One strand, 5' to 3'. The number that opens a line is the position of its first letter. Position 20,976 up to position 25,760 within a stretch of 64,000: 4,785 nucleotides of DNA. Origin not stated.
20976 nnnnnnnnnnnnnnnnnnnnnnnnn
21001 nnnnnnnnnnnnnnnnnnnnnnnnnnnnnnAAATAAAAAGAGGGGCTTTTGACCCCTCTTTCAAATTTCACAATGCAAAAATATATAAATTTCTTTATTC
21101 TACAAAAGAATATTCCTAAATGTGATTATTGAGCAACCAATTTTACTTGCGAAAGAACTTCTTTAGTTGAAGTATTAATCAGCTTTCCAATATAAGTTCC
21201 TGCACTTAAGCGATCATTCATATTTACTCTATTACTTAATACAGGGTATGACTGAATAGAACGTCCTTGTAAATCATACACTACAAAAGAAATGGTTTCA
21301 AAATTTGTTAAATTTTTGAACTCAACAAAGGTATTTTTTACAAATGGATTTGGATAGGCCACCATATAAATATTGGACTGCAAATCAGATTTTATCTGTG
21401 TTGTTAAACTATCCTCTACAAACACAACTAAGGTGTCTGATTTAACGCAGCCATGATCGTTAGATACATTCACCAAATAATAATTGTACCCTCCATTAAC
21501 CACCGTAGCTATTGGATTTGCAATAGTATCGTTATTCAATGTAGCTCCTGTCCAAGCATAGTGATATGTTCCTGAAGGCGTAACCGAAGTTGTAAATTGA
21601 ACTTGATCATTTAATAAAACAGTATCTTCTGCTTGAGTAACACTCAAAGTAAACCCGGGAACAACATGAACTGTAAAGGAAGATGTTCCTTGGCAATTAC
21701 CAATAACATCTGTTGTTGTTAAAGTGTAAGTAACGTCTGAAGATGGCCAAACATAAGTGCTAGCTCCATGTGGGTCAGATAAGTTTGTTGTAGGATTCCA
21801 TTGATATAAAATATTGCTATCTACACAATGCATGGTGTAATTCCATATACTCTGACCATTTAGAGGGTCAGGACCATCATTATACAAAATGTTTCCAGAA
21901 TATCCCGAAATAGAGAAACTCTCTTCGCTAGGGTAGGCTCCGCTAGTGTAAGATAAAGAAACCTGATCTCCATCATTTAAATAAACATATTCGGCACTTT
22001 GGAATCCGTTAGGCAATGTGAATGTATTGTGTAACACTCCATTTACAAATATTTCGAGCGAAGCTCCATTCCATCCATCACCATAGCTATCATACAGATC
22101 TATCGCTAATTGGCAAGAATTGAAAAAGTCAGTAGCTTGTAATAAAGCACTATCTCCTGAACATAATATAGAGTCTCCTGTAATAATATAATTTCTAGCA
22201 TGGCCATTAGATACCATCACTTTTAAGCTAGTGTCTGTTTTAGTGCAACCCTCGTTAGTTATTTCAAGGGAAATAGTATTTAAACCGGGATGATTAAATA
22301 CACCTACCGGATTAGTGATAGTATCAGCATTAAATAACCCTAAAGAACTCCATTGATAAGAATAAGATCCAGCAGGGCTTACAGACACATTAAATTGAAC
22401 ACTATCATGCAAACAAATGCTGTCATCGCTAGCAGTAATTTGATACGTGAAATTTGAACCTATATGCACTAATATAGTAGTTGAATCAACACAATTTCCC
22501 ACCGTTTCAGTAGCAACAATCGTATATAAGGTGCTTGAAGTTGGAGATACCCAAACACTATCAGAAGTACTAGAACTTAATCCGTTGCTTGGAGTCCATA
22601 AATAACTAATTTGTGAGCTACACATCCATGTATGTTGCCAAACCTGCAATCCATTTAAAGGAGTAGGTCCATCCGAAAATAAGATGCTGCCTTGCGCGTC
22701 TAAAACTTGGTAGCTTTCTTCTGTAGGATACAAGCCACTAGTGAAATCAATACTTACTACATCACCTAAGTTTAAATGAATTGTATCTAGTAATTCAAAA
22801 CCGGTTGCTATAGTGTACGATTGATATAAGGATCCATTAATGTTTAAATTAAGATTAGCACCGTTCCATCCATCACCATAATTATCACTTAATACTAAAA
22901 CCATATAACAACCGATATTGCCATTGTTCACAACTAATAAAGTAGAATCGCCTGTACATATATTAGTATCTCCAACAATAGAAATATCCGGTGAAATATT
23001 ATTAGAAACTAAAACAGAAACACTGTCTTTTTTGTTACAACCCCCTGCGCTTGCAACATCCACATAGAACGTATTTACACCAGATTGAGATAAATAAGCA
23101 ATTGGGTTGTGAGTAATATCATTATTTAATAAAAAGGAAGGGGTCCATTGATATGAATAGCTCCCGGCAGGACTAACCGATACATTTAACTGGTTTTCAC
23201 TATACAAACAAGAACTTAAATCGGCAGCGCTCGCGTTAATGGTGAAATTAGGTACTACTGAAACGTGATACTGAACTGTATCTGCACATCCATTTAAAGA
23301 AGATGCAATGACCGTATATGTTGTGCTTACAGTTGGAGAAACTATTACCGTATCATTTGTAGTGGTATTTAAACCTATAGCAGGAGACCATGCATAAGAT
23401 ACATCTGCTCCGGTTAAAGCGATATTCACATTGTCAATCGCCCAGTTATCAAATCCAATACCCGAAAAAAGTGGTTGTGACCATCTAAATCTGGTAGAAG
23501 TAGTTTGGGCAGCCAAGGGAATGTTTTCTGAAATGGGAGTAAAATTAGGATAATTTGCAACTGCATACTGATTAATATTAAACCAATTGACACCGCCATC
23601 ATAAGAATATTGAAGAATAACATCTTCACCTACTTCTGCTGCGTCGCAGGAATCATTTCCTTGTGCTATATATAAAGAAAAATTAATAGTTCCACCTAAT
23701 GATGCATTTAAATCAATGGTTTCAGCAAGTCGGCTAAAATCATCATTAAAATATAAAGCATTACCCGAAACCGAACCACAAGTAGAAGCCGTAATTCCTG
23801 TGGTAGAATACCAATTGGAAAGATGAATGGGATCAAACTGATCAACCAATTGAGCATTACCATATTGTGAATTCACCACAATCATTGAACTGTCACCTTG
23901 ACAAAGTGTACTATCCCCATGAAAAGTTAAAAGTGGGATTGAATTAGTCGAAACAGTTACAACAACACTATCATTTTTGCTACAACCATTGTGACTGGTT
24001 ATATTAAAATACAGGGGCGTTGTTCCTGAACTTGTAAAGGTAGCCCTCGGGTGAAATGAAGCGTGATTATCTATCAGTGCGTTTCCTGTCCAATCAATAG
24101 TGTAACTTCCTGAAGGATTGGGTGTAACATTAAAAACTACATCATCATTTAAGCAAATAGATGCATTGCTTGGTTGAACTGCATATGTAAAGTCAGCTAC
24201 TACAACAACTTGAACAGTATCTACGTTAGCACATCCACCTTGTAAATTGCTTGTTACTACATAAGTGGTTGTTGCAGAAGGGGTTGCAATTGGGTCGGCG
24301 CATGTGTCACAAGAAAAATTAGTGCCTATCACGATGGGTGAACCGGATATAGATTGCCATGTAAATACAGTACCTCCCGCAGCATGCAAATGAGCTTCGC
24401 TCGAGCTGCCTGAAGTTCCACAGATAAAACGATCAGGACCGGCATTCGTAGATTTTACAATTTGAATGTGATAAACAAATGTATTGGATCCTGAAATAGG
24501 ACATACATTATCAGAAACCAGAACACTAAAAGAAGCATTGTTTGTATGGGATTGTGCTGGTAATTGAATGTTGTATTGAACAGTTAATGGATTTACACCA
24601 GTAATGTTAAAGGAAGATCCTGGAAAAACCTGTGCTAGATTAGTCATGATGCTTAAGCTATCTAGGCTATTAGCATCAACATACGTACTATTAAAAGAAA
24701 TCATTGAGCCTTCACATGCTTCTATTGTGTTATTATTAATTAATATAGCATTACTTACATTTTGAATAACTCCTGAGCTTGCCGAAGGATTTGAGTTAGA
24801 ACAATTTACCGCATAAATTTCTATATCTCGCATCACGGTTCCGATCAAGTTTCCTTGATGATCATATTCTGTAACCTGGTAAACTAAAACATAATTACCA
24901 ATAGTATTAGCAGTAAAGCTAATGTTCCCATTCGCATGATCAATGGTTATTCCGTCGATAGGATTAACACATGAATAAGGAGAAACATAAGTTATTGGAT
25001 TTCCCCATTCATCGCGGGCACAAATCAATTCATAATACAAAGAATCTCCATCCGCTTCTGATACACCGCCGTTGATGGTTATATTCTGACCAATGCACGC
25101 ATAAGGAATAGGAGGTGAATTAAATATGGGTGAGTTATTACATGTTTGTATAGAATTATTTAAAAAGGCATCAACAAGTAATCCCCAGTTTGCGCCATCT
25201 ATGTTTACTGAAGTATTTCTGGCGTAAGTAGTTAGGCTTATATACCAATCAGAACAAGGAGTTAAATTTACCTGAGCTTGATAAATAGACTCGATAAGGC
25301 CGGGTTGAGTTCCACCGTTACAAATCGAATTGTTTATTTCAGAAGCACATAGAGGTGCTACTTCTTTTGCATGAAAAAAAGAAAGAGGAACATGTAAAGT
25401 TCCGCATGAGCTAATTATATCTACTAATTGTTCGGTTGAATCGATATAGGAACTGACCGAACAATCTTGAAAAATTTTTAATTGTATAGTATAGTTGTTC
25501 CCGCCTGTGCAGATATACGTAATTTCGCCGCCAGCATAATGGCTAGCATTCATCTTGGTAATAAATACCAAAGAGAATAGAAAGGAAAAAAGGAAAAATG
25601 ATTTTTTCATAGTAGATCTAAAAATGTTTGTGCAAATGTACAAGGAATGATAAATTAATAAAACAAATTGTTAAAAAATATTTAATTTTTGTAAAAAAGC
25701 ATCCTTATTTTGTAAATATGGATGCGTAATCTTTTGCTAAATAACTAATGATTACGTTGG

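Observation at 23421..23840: Reelin-subrepeat-like domain inside a bacterial T9SS-secreted protein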

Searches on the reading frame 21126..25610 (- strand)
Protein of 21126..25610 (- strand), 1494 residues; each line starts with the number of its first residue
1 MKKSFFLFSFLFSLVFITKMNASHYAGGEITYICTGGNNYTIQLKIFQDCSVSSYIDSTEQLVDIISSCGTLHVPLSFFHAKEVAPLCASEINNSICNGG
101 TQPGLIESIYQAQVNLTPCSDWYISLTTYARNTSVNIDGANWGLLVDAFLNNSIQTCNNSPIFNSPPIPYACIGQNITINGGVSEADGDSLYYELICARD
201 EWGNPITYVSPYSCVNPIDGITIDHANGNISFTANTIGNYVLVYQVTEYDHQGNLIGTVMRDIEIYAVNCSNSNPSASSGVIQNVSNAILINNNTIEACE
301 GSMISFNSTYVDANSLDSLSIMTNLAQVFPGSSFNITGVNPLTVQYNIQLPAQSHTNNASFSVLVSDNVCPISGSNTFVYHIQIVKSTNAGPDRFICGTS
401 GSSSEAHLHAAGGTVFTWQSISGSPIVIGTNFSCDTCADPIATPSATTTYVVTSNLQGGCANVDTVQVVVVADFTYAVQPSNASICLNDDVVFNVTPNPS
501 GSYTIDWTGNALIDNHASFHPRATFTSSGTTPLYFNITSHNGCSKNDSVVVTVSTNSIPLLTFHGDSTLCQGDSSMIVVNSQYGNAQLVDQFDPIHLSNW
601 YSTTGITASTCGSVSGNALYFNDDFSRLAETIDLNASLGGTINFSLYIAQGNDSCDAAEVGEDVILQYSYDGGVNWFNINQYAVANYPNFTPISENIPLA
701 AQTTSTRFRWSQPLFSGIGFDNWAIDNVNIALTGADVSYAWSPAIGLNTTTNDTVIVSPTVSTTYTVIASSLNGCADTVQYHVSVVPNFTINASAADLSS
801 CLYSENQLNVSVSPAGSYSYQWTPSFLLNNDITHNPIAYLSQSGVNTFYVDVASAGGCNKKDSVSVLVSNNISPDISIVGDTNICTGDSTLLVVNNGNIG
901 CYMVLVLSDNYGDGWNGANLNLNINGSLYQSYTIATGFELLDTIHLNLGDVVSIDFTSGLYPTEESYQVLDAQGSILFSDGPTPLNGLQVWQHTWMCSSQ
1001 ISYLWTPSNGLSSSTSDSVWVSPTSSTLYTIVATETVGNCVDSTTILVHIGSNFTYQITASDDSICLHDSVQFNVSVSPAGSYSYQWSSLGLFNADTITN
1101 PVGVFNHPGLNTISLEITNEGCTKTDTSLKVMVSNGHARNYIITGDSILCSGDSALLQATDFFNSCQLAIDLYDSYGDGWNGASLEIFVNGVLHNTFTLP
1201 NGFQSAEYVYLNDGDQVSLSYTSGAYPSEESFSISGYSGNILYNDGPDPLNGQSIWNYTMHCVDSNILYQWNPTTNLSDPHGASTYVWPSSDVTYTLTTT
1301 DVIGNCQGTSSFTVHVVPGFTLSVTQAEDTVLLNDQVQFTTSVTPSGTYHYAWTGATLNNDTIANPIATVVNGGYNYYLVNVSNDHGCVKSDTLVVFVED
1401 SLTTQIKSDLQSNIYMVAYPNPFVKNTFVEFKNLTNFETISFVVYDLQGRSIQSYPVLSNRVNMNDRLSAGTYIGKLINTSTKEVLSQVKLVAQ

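Call 5: search_protein_families(library=pfam, proteins=[window:21126-25610:-], max_evalue=1)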
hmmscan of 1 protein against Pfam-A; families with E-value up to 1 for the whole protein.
window:21126-25610:- (1494 aa): 8 families
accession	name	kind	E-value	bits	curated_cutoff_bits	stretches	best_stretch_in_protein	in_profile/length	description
PF21471.3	Reelin_subrepeat-B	-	2.8e-27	95.4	27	1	606-730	3-126/127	Reelin subrepeat B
PF18962.6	Por_Secre_tail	-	9.7e-05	23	27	1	1419-1484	2-69/75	Secretion system C-terminal sorting domain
PF22966.1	INTS7_C_plants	-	0.0017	18.4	27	0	783-831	112-155/172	Integrator complex subunit 7, C-terminal domain in plants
PF07495.19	Y_Y_Y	-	0.011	16.1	26.6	0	485-505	22-42/65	Y_Y_Y domain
PF19081.6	Ig_7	-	0.019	15.7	27.3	1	479-554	7-81/84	Ig-like domain CHU_C associated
PF08329.16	ChitinaseA_N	-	0.021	14.9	21.2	0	1367-1401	76-110/133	Chitinase A, N-terminal domain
PF08549.15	SWI-SNF_Ssr4_N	-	0.21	11.5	27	1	1255-1299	52-96/217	SWI/SNF and RSC complexes subunit Ssr4 N-terminal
PF04798.17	Baculo_19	-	0.4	10.8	25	0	527-566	52-91/143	Baculovirus 19 kDa protein conserved region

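Call 7: search_protein_families(library=ncbifam, proteins=[window:21126-25610:-], max_evalue=1)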
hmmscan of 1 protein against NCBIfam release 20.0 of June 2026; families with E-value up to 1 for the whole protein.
window:21126-25610:- (1494 aa): 1 family
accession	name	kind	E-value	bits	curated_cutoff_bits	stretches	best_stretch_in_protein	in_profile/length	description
TIGR04183.1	Por_Secre_tail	domain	4.2e-08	33.1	23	1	1419-1483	2-64/72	T9SS type A sorting domain-containing protein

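Call 45: find_encoding_contigs(protein=window:21126-25610:-, flank=3000, max_places=4)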
Protein window:21126-25610:- (1494 aa): no gene with exactly this product is on record in the collection.

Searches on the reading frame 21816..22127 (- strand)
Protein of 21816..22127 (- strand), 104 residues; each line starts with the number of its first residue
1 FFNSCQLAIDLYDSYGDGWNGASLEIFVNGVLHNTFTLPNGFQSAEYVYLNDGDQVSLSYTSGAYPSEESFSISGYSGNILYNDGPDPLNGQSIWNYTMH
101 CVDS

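Call 42: search_protein_families(library=pfam, proteins=[window:21816-22127:-], max_evalue=10)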
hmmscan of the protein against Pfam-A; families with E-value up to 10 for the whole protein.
seq(104 aa): 1 family
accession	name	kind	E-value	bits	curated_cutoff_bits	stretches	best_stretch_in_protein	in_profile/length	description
PF14453.12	ThiS-like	-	0.19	12.3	26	1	40-58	35-53/57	ThiS-like ubiquitin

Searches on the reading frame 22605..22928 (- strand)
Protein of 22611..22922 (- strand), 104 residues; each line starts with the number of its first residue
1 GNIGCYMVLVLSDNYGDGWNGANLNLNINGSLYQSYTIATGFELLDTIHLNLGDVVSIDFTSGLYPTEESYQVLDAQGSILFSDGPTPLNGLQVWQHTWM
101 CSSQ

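Call 42: search_protein_families(library=pfam, proteins=[window:22611-22922:-], max_evalue=10)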
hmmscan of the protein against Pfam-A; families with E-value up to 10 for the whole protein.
seq(104 aa): 1 family
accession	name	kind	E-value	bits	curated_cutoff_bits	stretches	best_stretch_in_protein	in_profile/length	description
PF02743.24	dCache_1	-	0.086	12.8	45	1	23-99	21-100/240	Cache domain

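Call 43: search_solved_structures(query=window:22611-22922:-, max_evalue=10)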
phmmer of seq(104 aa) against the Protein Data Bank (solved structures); distinct sequences matched with E-value up to 10: 4.
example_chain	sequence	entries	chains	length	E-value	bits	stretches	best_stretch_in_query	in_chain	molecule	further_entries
3lio_A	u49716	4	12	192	0.56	14.1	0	73-102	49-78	iron superoxide dismutase | Superoxide dismutase [Fe]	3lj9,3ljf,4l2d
7pek_A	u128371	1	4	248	0.61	14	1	25-72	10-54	Triosephosphate isomerase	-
7pej_A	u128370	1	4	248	0.61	14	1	25-72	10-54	Triosephosphate isomerase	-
9tw9_B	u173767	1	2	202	0.72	13.8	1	80-100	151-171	Superoxide dismutase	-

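Call 62: predict_structure(alignment_id=A3)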
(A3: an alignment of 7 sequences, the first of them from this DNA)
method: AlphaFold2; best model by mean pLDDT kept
length: 108 residues; sequences in the alignment: 7
mean_pLDDT: 89.8   pTM: 0.81
mean pLDDT of the five models: 89.8, 89.6, 89.6, 89.2, 89.0
residues with pLDDT >= 90: 89; 70-90: 8; 50-70: 4; < 50: 7
segments of 3 or more residues with pLDDT < 50: 1-4, 106-108
pLDDT, mean of each block of 10 residues (from residue 1): 64 95 97 97 94 94 96 93 95 95 62
secondary structure, 60 per line:
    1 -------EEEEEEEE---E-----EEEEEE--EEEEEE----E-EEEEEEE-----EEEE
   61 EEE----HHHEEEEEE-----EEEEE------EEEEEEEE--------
elements in order: E8-15 E25-30 E33-38 E45-51 E57-63 E71-76 E82-86 E93-100

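Call 65: fold_search(model_id=the predicted structure, library=pdb)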
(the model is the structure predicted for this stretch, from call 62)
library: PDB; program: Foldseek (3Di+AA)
matches with E <= 10: 1148; with E <= 0.001: 0
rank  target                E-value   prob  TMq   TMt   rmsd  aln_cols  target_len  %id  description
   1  9m6l_A                2.8e-02  0.41  0.27  0.09  15.5       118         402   14  Agn1p mutant D237N (released 2026-03-11)
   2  6a97_A                4.1e-02  0.44  0.27  0.13  13.3       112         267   13  Crystal structure of MHC-like MILL2 (released 2018-12-05)
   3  9zk0_A                4.4e-02  0.63  0.32  0.27   9.6       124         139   14  Crystal structure of a calcium bound C2 domain containing protein from Trichomonas vaginalis (released 2025-12-17)
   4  3l9b                  4.4e-02  0.51  0.27  0.24   8.5       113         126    8  Crystal Structure of Rat Otoferlin C2A (released 2011-01-19)
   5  6m8m                  5.8e-02  0.80  0.37  0.25   6.4       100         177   14  PA14 sugar-binding domain from RTX adhesin (released 2019-09-04)
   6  1pk6_C                6.1e-02  0.96  0.38  0.34   4.6        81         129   11  Globular Head of the Complement System Protein C1q (released 2003-10-21)
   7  9lkk_D                6.1e-02  0.95  0.35  0.30   4.7        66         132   21  Crystal structure of C1ql1-gC1q hexamer (released 2025-12-17)
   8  4qpy_B                6.1e-02  0.82  0.34  0.29   9.3        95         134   17  Crystal structure of C1QL2 (released 2015-04-15)
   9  9lkk_F                6.4e-02  0.94  0.34  0.29   4.7        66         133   21  Crystal structure of C1ql1-gC1q hexamer (released 2025-12-17)
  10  1eth_A                7.2e-02  0.72  0.35  0.13   7.5       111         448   15  TRIACYLGLYCEROL LIPASE/COLIPASE COMPLEX (released 1996-12-07)
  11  7e57_A                7.6e-02  0.97  0.42  0.40   3.7        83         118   11  Crystal structure of murine GITR-GITRL complex (released 2021-09-29)
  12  4xoh_C                7.6e-02  0.77  0.33  0.17   5.7        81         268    9  Mechanistic insights into anchorage of the contractile ring from yeast to humans (released 2015-07-15)
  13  4d7y                  8.0e-02  0.77  0.35  0.30   7.3        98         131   19  Crystal structure of mouse C1QL1 globular domain (released 2015-01-28)
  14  9bz4_A                8.0e-02  0.41  0.26  0.10   9.3       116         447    9  Crystal structure of the C2 and GAP domains of human p120RasGAP (released 2025-01-22)
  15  9bky_C                8.5e-02  0.66  0.32  0.27   7.7        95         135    7  Crystal structure of a C2 domain from Trichomonas vaginalis (sulfate bound) (released 2024-05-08)
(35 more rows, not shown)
